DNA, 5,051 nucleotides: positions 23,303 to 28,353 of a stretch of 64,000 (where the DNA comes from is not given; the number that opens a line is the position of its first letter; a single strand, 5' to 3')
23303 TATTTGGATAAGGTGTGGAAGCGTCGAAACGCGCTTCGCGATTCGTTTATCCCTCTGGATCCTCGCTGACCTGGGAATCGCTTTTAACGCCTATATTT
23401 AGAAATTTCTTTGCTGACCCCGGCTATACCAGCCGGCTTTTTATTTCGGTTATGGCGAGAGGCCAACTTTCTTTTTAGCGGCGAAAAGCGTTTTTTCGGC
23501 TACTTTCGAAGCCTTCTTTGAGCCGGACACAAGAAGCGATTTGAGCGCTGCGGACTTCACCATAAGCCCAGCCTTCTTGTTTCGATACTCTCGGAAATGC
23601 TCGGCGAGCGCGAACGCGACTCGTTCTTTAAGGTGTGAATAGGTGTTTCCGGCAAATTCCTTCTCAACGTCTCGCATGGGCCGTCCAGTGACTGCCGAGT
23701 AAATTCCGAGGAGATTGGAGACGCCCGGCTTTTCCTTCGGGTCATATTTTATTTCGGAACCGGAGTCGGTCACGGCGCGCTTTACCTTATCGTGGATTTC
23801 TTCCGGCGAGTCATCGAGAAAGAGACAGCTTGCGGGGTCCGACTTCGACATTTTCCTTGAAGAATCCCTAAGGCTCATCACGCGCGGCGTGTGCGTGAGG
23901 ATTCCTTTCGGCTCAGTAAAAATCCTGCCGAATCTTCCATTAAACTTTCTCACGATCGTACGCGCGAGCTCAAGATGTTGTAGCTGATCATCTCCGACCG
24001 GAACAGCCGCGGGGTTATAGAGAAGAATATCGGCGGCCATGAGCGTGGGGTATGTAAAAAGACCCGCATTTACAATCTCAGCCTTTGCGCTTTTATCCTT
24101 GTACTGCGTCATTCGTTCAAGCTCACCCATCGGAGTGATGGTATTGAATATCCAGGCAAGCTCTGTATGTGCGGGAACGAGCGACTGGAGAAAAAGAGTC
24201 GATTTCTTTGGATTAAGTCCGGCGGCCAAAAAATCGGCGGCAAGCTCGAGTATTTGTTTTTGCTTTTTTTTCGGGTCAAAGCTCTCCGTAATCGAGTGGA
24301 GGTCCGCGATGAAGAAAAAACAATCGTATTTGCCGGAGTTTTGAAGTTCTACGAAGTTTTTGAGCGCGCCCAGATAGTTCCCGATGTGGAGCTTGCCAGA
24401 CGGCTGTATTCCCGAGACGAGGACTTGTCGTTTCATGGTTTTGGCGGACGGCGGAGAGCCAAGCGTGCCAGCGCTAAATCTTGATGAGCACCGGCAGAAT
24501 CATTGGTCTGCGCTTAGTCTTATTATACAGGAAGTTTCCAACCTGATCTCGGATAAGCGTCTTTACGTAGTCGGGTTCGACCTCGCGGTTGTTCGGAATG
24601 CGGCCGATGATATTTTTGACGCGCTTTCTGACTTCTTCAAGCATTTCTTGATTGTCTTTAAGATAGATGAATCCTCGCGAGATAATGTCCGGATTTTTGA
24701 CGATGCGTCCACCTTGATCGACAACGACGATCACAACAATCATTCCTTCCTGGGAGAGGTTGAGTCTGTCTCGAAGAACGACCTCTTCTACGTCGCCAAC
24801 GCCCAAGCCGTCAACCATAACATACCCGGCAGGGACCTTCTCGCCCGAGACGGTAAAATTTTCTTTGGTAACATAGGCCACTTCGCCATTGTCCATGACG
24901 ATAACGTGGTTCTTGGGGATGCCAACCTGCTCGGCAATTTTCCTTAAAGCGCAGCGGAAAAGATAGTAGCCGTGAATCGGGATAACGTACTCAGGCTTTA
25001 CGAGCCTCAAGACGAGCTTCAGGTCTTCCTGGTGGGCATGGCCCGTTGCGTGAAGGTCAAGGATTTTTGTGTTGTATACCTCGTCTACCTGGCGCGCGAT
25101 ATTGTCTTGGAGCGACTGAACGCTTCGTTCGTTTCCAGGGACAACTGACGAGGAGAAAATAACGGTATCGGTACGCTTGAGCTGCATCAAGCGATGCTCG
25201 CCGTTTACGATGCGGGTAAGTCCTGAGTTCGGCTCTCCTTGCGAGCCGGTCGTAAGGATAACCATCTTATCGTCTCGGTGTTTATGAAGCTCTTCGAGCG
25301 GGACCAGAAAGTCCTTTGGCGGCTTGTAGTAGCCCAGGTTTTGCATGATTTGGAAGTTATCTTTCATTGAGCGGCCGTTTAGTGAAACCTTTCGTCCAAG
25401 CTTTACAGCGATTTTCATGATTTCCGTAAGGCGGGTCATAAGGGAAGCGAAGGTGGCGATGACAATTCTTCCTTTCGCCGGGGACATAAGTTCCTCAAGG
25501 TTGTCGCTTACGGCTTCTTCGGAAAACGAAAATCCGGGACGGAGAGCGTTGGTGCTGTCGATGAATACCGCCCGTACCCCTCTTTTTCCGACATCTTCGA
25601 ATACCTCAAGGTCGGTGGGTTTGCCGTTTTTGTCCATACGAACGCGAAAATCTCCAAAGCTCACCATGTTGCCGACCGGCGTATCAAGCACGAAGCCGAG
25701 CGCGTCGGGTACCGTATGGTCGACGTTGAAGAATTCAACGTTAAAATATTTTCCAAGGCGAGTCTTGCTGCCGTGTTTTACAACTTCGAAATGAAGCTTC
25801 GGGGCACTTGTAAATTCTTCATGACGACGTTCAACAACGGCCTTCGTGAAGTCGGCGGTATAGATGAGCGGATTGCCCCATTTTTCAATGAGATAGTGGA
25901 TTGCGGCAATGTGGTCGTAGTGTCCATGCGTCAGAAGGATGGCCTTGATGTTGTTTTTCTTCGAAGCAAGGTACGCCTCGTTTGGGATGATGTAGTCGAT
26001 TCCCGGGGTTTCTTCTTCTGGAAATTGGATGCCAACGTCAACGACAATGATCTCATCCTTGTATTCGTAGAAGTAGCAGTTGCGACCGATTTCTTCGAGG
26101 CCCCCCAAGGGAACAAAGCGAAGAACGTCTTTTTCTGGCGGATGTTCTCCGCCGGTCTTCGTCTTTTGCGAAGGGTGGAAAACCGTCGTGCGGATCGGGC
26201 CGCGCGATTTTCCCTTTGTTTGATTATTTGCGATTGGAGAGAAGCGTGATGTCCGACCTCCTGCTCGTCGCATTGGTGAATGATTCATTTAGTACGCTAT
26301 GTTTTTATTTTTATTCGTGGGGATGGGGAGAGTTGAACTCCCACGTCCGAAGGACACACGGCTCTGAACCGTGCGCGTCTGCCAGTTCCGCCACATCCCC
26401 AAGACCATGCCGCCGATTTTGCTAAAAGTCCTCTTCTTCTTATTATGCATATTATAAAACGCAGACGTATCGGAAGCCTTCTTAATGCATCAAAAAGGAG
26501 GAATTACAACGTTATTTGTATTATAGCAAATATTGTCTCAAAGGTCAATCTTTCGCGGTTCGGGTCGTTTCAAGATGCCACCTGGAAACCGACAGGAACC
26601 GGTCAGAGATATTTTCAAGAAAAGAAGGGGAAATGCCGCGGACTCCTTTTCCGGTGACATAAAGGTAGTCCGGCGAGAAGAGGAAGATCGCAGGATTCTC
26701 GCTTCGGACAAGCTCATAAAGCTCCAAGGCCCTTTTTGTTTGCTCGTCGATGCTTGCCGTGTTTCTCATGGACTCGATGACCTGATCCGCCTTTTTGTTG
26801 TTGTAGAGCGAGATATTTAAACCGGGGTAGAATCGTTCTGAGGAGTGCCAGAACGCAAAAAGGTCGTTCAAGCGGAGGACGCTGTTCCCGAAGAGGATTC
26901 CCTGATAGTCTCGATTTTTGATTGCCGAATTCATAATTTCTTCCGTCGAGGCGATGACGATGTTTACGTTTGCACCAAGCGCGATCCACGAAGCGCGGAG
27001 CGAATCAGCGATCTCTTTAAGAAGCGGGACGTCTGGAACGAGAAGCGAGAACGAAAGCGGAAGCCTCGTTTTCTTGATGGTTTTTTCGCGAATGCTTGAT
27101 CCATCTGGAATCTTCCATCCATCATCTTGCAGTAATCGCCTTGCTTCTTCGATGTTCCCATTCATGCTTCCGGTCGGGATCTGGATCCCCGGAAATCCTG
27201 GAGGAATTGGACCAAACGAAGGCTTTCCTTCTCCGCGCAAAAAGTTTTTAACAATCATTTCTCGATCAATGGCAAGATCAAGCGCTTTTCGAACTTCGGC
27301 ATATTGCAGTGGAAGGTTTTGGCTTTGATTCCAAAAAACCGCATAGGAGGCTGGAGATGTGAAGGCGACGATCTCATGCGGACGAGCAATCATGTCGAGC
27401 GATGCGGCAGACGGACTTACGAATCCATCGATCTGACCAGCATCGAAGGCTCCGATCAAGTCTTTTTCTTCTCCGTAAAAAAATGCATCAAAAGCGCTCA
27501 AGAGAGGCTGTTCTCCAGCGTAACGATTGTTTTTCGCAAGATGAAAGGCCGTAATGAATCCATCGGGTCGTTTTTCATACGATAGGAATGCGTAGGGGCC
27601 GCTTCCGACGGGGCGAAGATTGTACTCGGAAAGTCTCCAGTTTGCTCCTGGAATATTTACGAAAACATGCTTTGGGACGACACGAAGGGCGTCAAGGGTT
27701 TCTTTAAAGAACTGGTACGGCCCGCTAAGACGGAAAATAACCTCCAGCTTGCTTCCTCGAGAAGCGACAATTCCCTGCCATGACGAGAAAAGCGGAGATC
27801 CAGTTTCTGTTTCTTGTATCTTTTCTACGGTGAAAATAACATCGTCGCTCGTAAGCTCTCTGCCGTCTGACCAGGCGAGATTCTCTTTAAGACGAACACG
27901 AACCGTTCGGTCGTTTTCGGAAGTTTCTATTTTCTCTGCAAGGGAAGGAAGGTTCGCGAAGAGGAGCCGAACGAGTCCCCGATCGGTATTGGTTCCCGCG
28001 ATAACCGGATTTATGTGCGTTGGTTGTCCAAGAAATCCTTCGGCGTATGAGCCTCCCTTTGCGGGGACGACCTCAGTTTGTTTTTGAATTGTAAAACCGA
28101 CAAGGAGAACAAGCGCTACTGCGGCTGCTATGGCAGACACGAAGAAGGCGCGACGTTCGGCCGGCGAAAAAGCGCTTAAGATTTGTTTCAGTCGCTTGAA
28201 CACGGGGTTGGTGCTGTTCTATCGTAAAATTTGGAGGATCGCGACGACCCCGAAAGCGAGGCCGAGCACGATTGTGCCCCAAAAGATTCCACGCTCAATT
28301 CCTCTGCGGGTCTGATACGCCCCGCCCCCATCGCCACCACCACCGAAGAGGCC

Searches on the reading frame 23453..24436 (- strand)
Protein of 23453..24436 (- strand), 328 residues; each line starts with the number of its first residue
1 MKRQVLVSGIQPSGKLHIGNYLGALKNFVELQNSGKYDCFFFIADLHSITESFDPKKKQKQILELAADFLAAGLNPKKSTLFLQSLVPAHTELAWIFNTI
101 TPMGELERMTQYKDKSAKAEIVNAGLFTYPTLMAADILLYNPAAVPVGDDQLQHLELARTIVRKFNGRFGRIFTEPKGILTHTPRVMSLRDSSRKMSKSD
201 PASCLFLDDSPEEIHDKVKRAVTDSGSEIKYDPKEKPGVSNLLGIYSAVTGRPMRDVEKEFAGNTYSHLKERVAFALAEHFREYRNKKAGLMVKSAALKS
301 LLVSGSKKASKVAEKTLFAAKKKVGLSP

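Call 18: search_protein_families(library=pfam, proteins=[window:23453-24436:-], max_evalue=0.001)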
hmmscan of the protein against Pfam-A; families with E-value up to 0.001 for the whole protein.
window:23453-24436:- (328 aa): 1 family
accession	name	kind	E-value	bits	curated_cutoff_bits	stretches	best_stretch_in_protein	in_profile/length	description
PF00579.31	tRNA-synt_1b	-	6.6e-75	252.6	21.1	1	5-281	7-291/292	tRNA synthetases class I (W and Y)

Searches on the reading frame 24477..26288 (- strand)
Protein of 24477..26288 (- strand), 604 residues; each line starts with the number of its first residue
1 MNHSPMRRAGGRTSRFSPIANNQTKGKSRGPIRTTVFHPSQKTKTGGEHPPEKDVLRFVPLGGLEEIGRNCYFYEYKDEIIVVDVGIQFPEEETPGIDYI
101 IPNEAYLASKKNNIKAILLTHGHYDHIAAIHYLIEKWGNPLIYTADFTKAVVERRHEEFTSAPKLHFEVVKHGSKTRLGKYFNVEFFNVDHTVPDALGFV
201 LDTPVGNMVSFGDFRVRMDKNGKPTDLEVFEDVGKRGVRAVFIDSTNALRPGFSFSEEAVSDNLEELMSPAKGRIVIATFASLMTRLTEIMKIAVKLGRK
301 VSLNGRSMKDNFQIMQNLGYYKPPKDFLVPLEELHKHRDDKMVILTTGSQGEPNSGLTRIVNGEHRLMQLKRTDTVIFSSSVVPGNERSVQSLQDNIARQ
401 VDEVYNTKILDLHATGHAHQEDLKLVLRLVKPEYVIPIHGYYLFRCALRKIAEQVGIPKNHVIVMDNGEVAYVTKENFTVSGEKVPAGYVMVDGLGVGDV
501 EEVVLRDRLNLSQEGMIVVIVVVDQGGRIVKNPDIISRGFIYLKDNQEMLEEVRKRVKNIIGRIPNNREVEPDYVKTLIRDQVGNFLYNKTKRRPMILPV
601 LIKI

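Call 18: search_protein_families(library=pfam, proteins=[window:24477-26288:-], max_evalue=0.001)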
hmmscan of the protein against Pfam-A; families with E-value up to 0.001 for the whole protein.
window:24477-26288:- (604 aa): 5 families
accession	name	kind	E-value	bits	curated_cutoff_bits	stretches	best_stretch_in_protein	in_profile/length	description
PF22505.1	RNase_J_b_CASP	-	5.3e-42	143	27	1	272-395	1-124/126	Ribonuclease J, beta-CASP domain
PF17770.6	RNase_J_C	-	2.4e-29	102.7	23.8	1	504-604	1-102/102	Ribonuclease J C-terminal domain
PF00753.33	Lactamase_B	-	2.3e-14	54.3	22.7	1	68-213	5-149/196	Metallo-beta-lactamase superfamily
PF12706.13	Lactamase_B_2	-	2.6e-11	44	27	1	111-215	26-144/200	Beta-lactamase superfamily domain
PF07521.17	RMMBL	-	1e-07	32.3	21.6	1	408-442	7-42/63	Zn-dependent metallo-hydrolase RNA specificity domain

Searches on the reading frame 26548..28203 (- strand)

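Call 18: search_protein_families(library=pfam, proteins=[window:26548-28203:-], max_evalue=0.001)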
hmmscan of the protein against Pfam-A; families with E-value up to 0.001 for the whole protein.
window:26548-28203:- (552 aa): 1 family
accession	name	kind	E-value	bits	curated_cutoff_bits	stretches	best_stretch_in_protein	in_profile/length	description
PF00496.27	SBP_bac_5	-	6.3e-54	183.9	32.4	1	86-441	4-347/368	Bacterial extracellular solute-binding proteins, family 5 Middle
